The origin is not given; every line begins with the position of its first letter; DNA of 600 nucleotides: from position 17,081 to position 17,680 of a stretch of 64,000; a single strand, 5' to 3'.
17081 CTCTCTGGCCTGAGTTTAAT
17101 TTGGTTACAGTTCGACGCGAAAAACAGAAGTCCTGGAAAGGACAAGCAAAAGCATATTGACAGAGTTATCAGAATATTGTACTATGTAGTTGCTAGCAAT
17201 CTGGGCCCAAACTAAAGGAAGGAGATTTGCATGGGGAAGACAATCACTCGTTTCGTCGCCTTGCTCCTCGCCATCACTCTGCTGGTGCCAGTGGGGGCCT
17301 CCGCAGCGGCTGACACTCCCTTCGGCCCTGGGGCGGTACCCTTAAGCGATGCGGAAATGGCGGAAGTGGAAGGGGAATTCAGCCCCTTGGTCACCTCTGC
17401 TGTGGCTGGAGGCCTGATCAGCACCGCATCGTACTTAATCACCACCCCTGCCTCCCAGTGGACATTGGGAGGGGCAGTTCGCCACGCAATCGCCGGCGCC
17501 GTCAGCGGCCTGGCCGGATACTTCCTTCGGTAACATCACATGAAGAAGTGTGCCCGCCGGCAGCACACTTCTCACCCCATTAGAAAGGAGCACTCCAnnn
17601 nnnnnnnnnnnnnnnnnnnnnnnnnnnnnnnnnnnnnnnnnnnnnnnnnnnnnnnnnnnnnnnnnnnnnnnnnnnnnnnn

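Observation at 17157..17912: Strongly promoted secreted Gly/Ala-rich peptide with a double-glycine-like motif, a hairpin, and a 3-TM partner protein: bacteriocin/immunity-like pair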

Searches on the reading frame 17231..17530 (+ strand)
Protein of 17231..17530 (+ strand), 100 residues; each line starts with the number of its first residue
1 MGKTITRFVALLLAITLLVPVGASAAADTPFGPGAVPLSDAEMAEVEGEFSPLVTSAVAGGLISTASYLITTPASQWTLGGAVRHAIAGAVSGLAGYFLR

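Call 3: search_protein_families(library=pfam, proteins=[window:17231-17530:+], max_evalue=1)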
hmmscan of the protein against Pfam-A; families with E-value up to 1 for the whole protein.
window:17231-17530:+ (100 aa): 1 family
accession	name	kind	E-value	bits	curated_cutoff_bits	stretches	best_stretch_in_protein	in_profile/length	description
PF15522.11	Ntox14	-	0.13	12.1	25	1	47-95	51-99/218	Novel toxin 14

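Call 4: search_protein_families(library=ncbifam, proteins=[window:17231-17530:+], max_evalue=1)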
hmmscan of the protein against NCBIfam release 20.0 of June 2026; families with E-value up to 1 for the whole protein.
window:17231-17530:+ (100 aa): 0 families

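Call 6: find_homologous_proteins(query=window:17231-17530:+, max_evalue=0.01)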
Query window:17231-17530:+ (100 aa): 8 proteins with E <= 0.01 among 71 candidates.
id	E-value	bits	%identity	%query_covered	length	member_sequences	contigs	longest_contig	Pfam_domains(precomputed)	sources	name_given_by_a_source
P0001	2.5e-53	196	99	100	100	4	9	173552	-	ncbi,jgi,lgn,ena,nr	ncbi:MAG TPA: hypothetical protein GX008_07965 [Firmicutes bacterium]|jgi:hypothetical protein|nr:hy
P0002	4.0e-43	164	84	100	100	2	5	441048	-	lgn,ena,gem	-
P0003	7.7e-38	147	73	100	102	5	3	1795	-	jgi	-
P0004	2.3e-36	142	72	100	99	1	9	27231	-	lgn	-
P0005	1.8e-35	139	73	100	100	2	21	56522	-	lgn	-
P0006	4.9e-32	128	66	99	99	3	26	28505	-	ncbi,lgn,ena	-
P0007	9.3e-30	121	62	99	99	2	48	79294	-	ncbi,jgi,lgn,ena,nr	ncbi:MAG: hypothetical protein GX205_03990 [Firmicutes bacterium]|jgi:hypothetical protein|nr:hypoth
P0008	3.3e-27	113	63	100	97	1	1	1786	-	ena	-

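Call 9: find_encoding_contigs(protein=P0007, flank=6000, max_places=3)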
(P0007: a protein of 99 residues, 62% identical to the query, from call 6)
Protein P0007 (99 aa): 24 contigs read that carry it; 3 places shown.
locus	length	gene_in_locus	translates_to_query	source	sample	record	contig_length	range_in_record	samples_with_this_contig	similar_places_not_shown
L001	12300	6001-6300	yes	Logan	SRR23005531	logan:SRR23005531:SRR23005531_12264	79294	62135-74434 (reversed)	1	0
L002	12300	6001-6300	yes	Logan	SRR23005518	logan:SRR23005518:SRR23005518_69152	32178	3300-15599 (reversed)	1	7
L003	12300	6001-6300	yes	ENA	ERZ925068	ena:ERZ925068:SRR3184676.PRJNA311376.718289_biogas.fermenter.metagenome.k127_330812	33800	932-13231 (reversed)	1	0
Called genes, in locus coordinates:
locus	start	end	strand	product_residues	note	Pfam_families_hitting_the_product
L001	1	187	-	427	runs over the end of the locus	-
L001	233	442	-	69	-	-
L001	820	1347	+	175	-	-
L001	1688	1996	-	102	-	-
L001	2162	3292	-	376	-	PF02595:Gly_kinase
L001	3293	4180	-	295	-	PF00483:NTP_transferase, PF12804:NTP_transf_3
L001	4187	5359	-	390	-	PF00155:Aminotran_1_2, PF00266:Aminotran_5, PF01041:DegT_DnrJ_EryC1, PF01053:Cys_Met_Meta_PP (weak)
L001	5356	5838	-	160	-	PF13404:HTH_AsnC-type (faint), PF13412:HTH_24 (faint), PF01037:AsnC_trans_reg, PF22482:AsnC_trans_reg_3 (weak)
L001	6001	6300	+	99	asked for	-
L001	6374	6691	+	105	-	-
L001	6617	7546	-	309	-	PF00892:EamA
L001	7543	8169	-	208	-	PF00485:PRK, PF13238:AAA_18 (weak)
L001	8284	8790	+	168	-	PF01965:DJ-1_PfpI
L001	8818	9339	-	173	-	PF08279:HTH_11, PF02829:3H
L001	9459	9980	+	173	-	-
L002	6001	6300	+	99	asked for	-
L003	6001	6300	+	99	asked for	-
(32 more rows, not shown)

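Call 10: find_encoding_contigs(protein=P0002, flank=6000, max_places=2)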
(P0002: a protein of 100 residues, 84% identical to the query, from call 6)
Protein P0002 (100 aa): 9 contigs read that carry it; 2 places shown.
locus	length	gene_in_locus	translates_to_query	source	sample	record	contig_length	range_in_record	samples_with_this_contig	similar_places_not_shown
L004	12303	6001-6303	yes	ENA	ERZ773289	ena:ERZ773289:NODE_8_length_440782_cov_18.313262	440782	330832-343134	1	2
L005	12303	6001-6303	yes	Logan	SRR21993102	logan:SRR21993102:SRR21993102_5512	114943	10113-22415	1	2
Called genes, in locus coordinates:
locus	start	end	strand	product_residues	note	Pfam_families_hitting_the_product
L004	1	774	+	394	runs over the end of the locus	PF22020:RlmL_1st, PF13847:Methyltransf_31 (faint), PF02926:THUMP, PF01170:UPF0020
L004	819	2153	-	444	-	PF02447:GntP_permease, PF03600:CitMHS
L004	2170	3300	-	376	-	PF02595:Gly_kinase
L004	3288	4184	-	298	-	PF00483:NTP_transferase, PF12804:NTP_transf_3 (weak)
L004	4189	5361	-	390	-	PF00155:Aminotran_1_2, PF01053:Cys_Met_Meta_PP (weak), PF00266:Aminotran_5, PF01041:DegT_DnrJ_EryC1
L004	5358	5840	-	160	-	PF08279:HTH_11 (weak), PF13404:HTH_AsnC-type (weak), PF13412:HTH_24, PF13545:HTH_Crp_2 (faint), PF01037:AsnC_trans_reg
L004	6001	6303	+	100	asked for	-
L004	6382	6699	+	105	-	-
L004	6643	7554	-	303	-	PF00892:EamA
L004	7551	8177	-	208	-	PF00485:PRK, PF13238:AAA_18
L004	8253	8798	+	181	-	PF01965:DJ-1_PfpI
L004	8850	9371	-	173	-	PF08279:HTH_11, PF02829:3H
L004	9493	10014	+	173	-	-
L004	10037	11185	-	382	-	PF00248:Aldo_ket_red, PF13183:Fer4_8 (weak), PF13187:Fer4_9, PF13484:Fer4_16 (faint), PF13534:Fer4_17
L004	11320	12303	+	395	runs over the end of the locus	PF02646:RmuC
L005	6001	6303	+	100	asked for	-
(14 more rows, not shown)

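Call 12: find_encoding_contigs(protein=P0005, flank=6000, max_places=2)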
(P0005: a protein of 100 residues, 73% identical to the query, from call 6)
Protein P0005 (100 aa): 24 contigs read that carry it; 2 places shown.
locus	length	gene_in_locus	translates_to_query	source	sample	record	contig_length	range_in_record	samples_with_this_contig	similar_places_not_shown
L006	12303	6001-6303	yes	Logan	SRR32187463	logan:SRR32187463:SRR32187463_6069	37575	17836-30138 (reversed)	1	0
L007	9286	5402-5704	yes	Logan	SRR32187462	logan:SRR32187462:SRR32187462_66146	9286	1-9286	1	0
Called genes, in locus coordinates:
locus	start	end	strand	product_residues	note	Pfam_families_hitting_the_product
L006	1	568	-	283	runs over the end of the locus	PF17517:IgGFc_binding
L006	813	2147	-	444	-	PF02447:GntP_permease, PF03600:CitMHS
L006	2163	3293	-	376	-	PF02595:Gly_kinase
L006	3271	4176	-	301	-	PF00483:NTP_transferase, PF12804:NTP_transf_3 (weak)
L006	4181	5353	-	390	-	PF00155:Aminotran_1_2, PF00266:Aminotran_5, PF01041:DegT_DnrJ_EryC1, PF01053:Cys_Met_Meta_PP (weak)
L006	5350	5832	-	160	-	PF13404:HTH_AsnC-type (faint), PF13412:HTH_24, PF01037:AsnC_trans_reg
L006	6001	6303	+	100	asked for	-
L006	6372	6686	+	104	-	-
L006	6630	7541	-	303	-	PF00892:EamA, PF03151:TPT (faint), PF00892:EamA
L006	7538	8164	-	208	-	PF00485:PRK, PF01712:dNK (faint), PF13238:AAA_18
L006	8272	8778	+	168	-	PF01965:DJ-1_PfpI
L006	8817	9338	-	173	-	PF08279:HTH_11, PF02829:3H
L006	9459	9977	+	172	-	-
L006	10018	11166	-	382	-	PF00248:Aldo_ket_red, PF13183:Fer4_8 (weak), PF13187:Fer4_9 (weak), PF13534:Fer4_17 (weak)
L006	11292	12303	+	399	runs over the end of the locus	PF02646:RmuC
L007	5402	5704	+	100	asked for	-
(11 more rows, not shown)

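Call 13: find_encoding_contigs(protein=P0004, flank=6000, max_places=2)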
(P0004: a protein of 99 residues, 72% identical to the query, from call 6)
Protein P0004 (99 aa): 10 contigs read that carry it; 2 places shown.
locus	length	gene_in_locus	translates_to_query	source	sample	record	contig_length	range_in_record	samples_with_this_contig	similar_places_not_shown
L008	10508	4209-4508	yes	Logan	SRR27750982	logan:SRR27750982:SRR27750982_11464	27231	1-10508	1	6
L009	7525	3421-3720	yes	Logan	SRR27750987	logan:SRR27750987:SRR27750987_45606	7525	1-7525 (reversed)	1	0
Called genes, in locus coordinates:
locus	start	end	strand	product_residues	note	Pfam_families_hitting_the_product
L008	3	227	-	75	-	?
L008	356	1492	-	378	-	PF02595:Gly_kinase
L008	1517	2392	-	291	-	PF00483:NTP_transferase, PF12804:NTP_transf_3 (weak)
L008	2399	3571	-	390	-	PF00155:Aminotran_1_2, PF00266:Aminotran_5, PF01041:DegT_DnrJ_EryC1, PF01053:Cys_Met_Meta_PP (weak)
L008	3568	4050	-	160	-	PF08279:HTH_11 (weak), PF13404:HTH_AsnC-type (weak), PF13412:HTH_24, PF01037:AsnC_trans_reg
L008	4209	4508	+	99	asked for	-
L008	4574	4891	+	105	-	-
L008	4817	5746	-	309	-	PF00892:EamA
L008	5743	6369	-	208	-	PF00485:PRK, PF06414:Zeta_toxin (faint), PF13238:AAA_18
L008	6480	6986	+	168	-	PF01965:DJ-1_PfpI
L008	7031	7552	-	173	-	PF08279:HTH_11, PF02829:3H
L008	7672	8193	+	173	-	-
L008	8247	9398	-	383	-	PF00248:Aldo_ket_red, PF12797:Fer4_2 (faint), PF13183:Fer4_8 (weak), PF13187:Fer4_9, PF13534:Fer4_17, PF00037:Fer4 (weak)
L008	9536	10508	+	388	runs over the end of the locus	PF02646:RmuC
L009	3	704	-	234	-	?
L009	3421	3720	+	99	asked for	-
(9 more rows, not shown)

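Call 21: search_protein_families(library=padloc, proteins=[window:17231-17530:+], max_evalue=1)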
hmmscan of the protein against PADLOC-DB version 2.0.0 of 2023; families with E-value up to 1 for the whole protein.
window:17231-17530:+ (100 aa): 0 families

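Call 22: search_protein_families(library=phrogs, proteins=[window:17231-17530:+], max_evalue=1)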
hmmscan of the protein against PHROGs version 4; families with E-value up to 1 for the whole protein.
window:17231-17530:+ (100 aa): 0 families

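Call 23: search_protein_representatives(alignment_id=A1)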
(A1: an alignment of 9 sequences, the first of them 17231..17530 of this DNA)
Query: 9 sequences, 100 profile positions. Proteins with E-value up to 0.001 (for the whole library): 30; up to 1e-10: 6; up to 1e-30: 1. The best 30 are listed.
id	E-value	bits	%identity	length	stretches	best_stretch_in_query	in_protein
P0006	2.3e-46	172.5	-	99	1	1-99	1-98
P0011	2.2e-25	105.2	-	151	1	5-100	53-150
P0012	2.4e-18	82.7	-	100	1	8-98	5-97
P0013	4.9e-18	81.7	-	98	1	1-98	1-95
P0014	1.8e-12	63.9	-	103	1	7-99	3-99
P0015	6.9e-12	62.0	-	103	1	6-99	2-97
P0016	3.8e-10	56.4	-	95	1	6-96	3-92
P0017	4.2e-09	53.0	-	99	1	36-98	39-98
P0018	2.8e-08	50.4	-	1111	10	45-86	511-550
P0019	5.1e-08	49.5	-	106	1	4-94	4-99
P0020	1.3e-07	48.3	-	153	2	4-94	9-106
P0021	1.5e-07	48.1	-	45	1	1-37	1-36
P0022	1.9e-07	47.7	-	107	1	5-97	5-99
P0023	1.0e-06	45.4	-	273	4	9-42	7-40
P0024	1.7e-06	44.6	-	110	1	8-99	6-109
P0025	3.7e-06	43.6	-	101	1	7-99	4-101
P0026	6.0e-06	42.9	-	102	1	1-89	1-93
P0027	1.2e-05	41.9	-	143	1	34-97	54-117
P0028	3.0e-05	40.7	-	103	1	21-97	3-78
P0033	3.7e-04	37.2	-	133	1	27-94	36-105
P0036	7.1e-04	36.3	-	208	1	41-97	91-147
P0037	7.1e-04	36.2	-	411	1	42-97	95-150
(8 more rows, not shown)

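Call 28: search_protein_families(library=pfam, alignment_id=A5, max_evalue=0.1)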
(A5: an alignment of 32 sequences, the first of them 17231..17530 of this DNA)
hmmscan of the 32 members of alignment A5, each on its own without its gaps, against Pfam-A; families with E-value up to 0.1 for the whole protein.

A. member 1, window:17231-17530:+ (100 aa): 0 families

B. families by the number of members that match (of 32 scanned): 23 families
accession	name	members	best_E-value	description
PF10439.15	Bacteriocin_IIc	5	1.8e-05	Bacteriocin class II with double-glycine leader peptide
PF04369.19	Lactococcin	2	0.039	Lactococcin-like family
PF07591.16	PT-HINT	1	4.6e-15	Pretoxin HINT domain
PF14890.11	Intein_splicing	1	1.7e-06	Intein splicing domain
PF01079.26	Hint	1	2.5e-06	Hint module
PF00281.24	Ribosomal_L5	1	0.0033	Ribosomal protein L5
PF13441.11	Gly-zipper_YMGG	1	0.011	YMGG-like Gly-zipper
PF06072.16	Herpes_US9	1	0.014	Alphaherpesvirus tegument protein US9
PF24378.1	DUF7534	1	0.016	Family of unknown function (DUF7534)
PF15653.11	Tox-URI2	1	0.017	URI fold toxin 2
PF14623.11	Vint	1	0.03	Hint-domain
PF16083.10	Phage_holin_3_3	1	0.031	LydA holin phage, holin superfamily III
PF10247.14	Romo1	1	0.034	Reactive mitochondrial oxygen species modulator 1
PF09718.15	Tape_meas_lam_C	1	0.04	Lambda phage tail tape-measure protein (Tape_meas_lam_C)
PF04087.19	DUF389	1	0.041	Domain of unknown function (DUF389)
PF13488.11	Gly-zipper_Omp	1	0.045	Glycine zipper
PF05433.20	Rick_17kDa_Anti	1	0.081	Glycine zipper 2TM domain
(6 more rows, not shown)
